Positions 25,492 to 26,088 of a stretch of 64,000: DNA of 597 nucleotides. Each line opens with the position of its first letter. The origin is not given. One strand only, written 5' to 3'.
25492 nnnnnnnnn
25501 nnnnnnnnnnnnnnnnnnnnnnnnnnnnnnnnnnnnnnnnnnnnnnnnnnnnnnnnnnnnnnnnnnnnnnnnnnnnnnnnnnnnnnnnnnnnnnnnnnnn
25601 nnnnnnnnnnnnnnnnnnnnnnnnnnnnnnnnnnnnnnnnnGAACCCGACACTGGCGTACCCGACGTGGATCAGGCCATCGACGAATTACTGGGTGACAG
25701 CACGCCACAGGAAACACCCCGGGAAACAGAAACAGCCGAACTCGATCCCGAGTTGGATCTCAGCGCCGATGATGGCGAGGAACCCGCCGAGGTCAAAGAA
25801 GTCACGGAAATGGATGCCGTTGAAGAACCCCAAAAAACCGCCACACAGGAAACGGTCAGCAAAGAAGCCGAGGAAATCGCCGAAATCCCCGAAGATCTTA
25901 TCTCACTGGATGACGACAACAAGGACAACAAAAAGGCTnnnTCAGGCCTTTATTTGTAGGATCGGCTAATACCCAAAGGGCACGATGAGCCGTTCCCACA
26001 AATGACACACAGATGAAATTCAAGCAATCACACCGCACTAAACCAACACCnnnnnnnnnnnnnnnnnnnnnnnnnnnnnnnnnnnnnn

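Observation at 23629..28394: Three-gene module: periplasmic VWA/MIDAS protein with a TM helix and acidic tail, a receiver-TPR response regulator and a sensor-less histidine kinase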

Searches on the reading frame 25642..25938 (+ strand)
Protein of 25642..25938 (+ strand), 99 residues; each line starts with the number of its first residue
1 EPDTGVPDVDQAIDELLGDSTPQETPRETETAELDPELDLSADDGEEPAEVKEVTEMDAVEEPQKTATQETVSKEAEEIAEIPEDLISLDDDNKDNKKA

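Call 55: find_homologous_proteins(query=A3, max_evalue=0.001)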
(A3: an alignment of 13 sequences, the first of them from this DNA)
Query A3 (13 sequences) (99 aa, profile of the alignment): 1 proteins with E <= 0.001 among 4325 candidates.
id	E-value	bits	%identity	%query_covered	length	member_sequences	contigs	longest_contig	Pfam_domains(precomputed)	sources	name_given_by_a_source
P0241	1.3e-9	56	37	80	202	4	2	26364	-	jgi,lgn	jgi:hypothetical protein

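Call 56: find_encoding_contigs(protein=P0241, flank=6000, max_places=2)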
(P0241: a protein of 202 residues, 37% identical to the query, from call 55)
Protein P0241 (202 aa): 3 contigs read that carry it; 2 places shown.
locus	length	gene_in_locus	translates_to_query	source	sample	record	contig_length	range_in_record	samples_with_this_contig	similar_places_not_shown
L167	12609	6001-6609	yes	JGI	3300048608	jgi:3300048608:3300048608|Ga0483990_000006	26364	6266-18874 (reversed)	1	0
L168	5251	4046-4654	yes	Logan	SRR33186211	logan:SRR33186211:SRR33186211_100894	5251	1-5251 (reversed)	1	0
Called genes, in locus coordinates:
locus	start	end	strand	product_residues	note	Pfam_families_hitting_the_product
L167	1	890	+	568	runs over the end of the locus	-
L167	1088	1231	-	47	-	-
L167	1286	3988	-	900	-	PF12729:4HB_MCP_1 (weak), PF00512:HisKA, PF02518:HATPase_c, PF00072:Response_reg, PF01627:Hpt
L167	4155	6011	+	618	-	PF00092:VWA, PF23560:GBD_Hemicentin (faint)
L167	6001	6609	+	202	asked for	-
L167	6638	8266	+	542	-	PF00072:Response_reg, PF13424:TPR_12 (faint), PF13428:TPR_14 (faint), PF25062:ARM_TT21_N (faint), PF13174:TPR_6 (faint), PF24575:TPR_Slam (faint), PF00515:TPR_1 (faint), PF14559:TPR_19 (weak), +4 more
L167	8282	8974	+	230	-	PF02518:HATPase_c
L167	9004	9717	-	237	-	PF01895:PhoU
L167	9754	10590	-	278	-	PF02463:SMC_N (weak), PF00005:ABC_tran, PF13304:AAA_21 (faint)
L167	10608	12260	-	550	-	PF00528:BPD_transp_1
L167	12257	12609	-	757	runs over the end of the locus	PF00528:BPD_transp_1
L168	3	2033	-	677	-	?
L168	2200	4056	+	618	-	PF00092:VWA, PF23560:GBD_Hemicentin (faint)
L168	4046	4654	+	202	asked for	-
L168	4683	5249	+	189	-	?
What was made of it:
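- A profile search of 5.8 billion proteins with the tail found one further protein, in the same four-gene context (calls 55, 56).
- Tried and rejected: Tail-profile search of 5.8 billion proteins, to find the tail on other receptors: only one protein passed, in the same context (calls 55, 56).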
